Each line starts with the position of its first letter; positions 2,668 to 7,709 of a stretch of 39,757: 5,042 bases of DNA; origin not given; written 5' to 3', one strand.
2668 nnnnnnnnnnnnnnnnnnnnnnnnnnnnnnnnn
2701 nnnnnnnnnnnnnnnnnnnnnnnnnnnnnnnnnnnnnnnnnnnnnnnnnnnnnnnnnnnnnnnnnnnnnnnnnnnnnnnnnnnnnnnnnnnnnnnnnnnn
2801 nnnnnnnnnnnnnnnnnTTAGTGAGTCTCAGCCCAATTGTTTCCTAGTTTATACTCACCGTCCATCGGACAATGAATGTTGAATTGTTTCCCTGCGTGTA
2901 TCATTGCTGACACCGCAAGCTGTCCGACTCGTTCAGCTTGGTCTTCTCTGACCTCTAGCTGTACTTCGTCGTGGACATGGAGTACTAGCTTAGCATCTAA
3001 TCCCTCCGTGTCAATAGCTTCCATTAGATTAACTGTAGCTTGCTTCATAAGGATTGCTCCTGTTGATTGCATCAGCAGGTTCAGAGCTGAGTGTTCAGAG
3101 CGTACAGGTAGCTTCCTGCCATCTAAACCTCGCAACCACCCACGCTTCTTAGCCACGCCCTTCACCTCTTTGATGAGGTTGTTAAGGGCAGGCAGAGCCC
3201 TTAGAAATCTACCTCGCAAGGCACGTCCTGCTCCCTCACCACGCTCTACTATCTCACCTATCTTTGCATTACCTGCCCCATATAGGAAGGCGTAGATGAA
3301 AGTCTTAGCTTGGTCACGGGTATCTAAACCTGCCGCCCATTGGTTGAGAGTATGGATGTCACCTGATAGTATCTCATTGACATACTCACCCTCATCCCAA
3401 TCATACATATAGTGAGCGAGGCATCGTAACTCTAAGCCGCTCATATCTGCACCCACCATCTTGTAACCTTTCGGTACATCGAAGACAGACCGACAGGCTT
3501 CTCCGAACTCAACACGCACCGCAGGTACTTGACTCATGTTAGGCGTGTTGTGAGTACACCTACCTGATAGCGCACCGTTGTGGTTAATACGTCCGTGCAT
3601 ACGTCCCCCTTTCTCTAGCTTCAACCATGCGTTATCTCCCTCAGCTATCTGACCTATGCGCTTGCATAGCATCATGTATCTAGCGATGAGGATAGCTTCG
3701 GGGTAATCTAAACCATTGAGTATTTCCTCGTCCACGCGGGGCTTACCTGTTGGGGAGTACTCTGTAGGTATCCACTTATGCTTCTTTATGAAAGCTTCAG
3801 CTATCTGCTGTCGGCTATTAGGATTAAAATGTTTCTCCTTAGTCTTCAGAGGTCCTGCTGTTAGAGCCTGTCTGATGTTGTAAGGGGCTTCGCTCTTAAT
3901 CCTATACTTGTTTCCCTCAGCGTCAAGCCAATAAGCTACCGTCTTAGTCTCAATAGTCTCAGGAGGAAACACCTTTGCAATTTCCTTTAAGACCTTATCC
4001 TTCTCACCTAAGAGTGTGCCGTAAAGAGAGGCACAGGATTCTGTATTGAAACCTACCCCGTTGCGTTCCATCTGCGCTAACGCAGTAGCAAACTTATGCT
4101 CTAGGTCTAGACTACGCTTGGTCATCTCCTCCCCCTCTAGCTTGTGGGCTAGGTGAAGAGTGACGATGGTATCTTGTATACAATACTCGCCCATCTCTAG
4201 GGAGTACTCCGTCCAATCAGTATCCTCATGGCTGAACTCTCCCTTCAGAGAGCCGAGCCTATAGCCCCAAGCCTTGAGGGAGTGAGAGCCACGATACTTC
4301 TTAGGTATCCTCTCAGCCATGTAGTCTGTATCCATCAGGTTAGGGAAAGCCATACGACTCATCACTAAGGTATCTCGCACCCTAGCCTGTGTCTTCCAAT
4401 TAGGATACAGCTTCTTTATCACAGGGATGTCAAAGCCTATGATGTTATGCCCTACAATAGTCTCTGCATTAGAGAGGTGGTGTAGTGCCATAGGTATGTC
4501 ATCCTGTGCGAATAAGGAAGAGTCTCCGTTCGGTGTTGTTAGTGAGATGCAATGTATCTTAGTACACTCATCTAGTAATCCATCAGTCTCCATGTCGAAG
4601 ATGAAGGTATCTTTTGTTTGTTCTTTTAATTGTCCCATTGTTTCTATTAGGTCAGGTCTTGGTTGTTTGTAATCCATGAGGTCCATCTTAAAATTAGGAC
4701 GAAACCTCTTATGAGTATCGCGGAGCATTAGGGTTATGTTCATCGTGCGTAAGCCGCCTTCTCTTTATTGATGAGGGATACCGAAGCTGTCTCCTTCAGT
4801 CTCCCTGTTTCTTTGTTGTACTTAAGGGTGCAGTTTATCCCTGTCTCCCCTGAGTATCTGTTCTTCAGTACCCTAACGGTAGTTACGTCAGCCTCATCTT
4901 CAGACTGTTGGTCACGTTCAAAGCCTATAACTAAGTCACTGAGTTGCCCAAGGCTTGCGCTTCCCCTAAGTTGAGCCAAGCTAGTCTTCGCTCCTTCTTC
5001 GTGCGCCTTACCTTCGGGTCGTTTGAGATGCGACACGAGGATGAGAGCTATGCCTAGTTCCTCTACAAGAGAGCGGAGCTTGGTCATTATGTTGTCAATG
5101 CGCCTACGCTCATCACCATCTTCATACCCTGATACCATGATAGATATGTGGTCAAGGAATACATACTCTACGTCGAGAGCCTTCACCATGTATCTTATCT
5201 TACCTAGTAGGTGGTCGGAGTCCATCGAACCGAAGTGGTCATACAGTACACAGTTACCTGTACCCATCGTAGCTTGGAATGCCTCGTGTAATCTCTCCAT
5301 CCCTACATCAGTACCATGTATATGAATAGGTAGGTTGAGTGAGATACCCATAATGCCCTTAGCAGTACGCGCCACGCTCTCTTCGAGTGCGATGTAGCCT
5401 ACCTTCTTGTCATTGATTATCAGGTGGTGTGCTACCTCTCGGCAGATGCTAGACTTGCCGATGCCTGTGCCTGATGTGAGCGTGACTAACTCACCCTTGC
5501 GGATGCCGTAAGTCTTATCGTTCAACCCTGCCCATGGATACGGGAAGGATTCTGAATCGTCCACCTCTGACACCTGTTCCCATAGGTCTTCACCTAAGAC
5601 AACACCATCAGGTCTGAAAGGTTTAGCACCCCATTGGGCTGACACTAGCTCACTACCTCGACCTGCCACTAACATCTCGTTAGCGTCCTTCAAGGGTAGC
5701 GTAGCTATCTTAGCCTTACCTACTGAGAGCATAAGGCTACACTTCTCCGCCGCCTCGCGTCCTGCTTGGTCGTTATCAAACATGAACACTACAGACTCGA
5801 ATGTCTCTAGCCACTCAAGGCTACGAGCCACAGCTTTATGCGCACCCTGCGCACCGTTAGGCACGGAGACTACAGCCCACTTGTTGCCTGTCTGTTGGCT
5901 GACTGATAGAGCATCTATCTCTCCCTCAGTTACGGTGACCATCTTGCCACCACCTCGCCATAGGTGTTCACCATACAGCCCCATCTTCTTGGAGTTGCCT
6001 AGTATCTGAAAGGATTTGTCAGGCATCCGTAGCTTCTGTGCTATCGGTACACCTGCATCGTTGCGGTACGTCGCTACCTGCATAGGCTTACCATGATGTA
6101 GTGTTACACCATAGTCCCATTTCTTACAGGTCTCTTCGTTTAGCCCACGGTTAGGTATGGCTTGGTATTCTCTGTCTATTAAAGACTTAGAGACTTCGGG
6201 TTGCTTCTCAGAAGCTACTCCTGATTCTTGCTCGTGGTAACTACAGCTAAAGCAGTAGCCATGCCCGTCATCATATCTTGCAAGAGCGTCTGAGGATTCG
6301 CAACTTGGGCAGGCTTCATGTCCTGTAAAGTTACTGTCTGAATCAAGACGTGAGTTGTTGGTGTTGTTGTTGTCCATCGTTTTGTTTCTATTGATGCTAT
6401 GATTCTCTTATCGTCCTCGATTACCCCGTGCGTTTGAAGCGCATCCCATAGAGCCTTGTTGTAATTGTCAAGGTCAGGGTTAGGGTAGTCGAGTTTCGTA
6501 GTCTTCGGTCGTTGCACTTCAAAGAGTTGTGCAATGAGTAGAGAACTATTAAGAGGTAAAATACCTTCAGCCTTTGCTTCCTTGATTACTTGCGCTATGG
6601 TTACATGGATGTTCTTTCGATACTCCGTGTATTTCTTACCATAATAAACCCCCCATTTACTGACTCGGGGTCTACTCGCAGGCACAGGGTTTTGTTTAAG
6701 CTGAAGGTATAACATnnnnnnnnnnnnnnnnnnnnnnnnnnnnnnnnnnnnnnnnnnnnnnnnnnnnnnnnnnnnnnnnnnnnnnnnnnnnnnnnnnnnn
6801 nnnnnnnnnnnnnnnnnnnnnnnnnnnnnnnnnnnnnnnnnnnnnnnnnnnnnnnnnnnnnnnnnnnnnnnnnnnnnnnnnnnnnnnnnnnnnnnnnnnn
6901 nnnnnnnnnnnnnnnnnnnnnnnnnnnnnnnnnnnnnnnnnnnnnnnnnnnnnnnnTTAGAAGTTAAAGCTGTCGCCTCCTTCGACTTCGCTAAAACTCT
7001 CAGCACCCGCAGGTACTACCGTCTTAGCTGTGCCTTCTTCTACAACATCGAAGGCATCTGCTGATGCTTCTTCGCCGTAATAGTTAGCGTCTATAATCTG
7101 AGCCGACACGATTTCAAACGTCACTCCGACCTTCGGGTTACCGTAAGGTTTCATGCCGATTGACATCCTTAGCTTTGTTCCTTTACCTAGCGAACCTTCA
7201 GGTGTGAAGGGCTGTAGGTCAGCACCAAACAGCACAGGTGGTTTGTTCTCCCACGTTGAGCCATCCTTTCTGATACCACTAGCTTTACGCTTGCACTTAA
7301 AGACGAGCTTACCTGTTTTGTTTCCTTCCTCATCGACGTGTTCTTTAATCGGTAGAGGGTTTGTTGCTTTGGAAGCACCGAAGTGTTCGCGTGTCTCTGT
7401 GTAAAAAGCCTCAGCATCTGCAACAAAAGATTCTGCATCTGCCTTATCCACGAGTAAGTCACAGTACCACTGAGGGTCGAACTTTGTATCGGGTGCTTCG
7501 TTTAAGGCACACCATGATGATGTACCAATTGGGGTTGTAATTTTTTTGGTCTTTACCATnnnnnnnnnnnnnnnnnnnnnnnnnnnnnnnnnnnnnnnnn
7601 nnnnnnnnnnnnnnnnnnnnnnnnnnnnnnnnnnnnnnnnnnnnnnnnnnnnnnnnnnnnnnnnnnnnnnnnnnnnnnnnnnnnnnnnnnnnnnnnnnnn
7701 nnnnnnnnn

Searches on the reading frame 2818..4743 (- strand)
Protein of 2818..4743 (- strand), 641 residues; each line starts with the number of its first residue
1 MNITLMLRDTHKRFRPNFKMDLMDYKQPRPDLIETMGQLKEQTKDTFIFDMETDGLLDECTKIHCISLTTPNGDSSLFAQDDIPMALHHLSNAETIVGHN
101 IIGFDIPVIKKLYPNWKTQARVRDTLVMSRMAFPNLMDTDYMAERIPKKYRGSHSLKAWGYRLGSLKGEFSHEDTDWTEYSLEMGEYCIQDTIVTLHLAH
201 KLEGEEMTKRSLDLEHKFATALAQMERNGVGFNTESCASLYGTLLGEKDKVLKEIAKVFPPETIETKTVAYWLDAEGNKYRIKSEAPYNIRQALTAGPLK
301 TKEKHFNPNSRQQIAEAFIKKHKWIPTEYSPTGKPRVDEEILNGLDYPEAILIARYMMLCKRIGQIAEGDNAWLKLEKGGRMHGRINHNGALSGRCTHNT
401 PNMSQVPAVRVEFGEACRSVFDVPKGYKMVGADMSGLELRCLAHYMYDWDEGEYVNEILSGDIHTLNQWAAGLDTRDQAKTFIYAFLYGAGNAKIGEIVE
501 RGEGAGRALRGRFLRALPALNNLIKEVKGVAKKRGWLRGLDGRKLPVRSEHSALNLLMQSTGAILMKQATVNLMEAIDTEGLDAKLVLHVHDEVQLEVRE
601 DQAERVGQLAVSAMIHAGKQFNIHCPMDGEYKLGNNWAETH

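Call 15: search_protein_families(library=phrogs, proteins=[window:2818-4743:-], max_evalue=0.001)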
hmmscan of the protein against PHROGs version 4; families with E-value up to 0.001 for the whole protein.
window:2818-4743:- (641 aa): 13 families
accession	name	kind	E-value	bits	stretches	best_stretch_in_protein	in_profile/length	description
phrog_17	-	DNA, RNA and nucleotide metabolism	3.3e-144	483.6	1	15-640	645-1233/1445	DNA polymerase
phrog_15971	-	DNA, RNA and nucleotide metabolism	2.4e-106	357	1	212-641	4-376/376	DNA polymerase I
phrog_403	-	DNA, RNA and nucleotide metabolism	2.4e-23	83.5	1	35-198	56-242/321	DNA polymerase exonuclease subunit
phrog_6375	-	DNA, RNA and nucleotide metabolism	4.6e-22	79.9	1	487-606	1-141/204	DNA polymerase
phrog_8888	-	DNA, RNA and nucleotide metabolism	6.2e-19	70.1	1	418-599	2-193/295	DNA polymerase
phrog_24147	-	DNA, RNA and nucleotide metabolism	3e-14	54.1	1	551-641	3-93/93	DNA polymerase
phrog_5995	-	DNA, RNA and nucleotide metabolism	1.1e-08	35.9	1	551-639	81-177/236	DNA polymerase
phrog_38876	-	DNA, RNA and nucleotide metabolism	2.3e-08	35.5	1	113-197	2-88/111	DNA polymerase exonuclease subunit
phrog_2573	-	DNA, RNA and nucleotide metabolism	4.3e-08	33.7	1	474-623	84-254/336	DNA polymerase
phrog_23226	-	DNA, RNA and nucleotide metabolism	2.5e-06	27.3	1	380-467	292-377/611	DNA polymerase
phrog_10285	-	DNA, RNA and nucleotide metabolism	2.9e-06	27.6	0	405-451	34-75/321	DNA polymerase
phrog_16667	-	DNA, RNA and nucleotide metabolism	6.2e-06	26.9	1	523-585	33-93/229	DNA polymerase I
phrog_12241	-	DNA, RNA and nucleotide metabolism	5.9e-05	23.2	1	103-414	204-500/502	DNA polymerase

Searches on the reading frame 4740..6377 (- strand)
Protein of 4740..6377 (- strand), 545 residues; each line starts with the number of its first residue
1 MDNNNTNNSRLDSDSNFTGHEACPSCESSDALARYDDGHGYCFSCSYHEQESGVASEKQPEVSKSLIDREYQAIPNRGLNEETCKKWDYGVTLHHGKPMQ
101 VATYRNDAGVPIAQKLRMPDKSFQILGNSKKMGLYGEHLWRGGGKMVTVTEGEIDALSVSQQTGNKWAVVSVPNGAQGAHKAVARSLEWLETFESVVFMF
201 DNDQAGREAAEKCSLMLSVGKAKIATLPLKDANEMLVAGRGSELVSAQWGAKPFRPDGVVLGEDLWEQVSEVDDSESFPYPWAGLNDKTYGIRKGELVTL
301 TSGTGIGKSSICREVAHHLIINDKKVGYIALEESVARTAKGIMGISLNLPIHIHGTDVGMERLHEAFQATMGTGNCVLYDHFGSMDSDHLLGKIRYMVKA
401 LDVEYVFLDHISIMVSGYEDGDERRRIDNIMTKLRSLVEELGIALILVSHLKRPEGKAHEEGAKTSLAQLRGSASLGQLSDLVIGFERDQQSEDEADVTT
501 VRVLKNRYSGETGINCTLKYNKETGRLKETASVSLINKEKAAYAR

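Call 15: search_protein_families(library=phrogs, proteins=[window:4740-6377:-], max_evalue=0.001)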
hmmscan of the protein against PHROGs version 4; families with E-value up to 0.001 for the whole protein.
window:4740-6377:- (545 aa): 8 families
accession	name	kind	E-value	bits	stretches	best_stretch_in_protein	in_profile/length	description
phrog_239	-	DNA, RNA and nucleotide metabolism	1.6e-185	620.4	1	7-532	29-601/801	DNA primase/helicase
phrog_19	-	DNA, RNA and nucleotide metabolism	8.5e-34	118.4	1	264-531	317-582/621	DnaB-like replicative helicase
phrog_243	-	DNA, RNA and nucleotide metabolism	2.6e-17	63.7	1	275-530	15-268/273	DnaB-like replicative helicase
phrog_47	-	DNA, RNA and nucleotide metabolism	6.5e-13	49.1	1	76-236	155-322/947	DNA primase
phrog_849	-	DNA, RNA and nucleotide metabolism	8.6e-12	45.7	1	133-242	227-334/435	DNA primase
phrog_5482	-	unknown function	4.4e-05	23.4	1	378-505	136-258/341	-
phrog_510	-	DNA, RNA and nucleotide metabolism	5.4e-05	23.1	1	144-240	245-349/667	DNA primase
phrog_6444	-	DNA, RNA and nucleotide metabolism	0.00037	20.4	1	146-213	261-322/577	DNA primase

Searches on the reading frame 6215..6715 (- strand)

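Call 15: search_protein_families(library=phrogs, proteins=[window:6215-6715:-], max_evalue=0.001)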
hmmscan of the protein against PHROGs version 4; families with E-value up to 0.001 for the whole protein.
window:6215-6715:- (166 aa): 4 families
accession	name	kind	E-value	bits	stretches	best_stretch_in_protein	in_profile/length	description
phrog_140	-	DNA, RNA and nucleotide metabolism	6.6e-17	62.9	1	8-130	45-170/219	RusA-like Holliday junction resolvase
phrog_11894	-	DNA, RNA and nucleotide metabolism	5.1e-15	56.9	1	7-128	8-121/122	RusA-like Holliday junction resolvase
phrog_34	-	DNA, RNA and nucleotide metabolism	2.7e-08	34.8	1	21-137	98-201/259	RusA-like Holliday junction resolvase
phrog_1532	-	unknown function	1.3e-06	29.1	1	80-105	24-49/80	-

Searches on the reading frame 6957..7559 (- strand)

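Call 15: search_protein_families(library=phrogs, proteins=[window:6957-7559:-], max_evalue=0.001)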
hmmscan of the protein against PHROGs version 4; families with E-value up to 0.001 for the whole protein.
window:6957-7559:- (200 aa): 1 family
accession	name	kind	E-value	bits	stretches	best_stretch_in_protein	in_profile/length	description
phrog_112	-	DNA, RNA and nucleotide metabolism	1.1e-20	75.4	1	2-177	17-198/265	Gp2.5-like ssDNA binding protein and ssDNA annealing protein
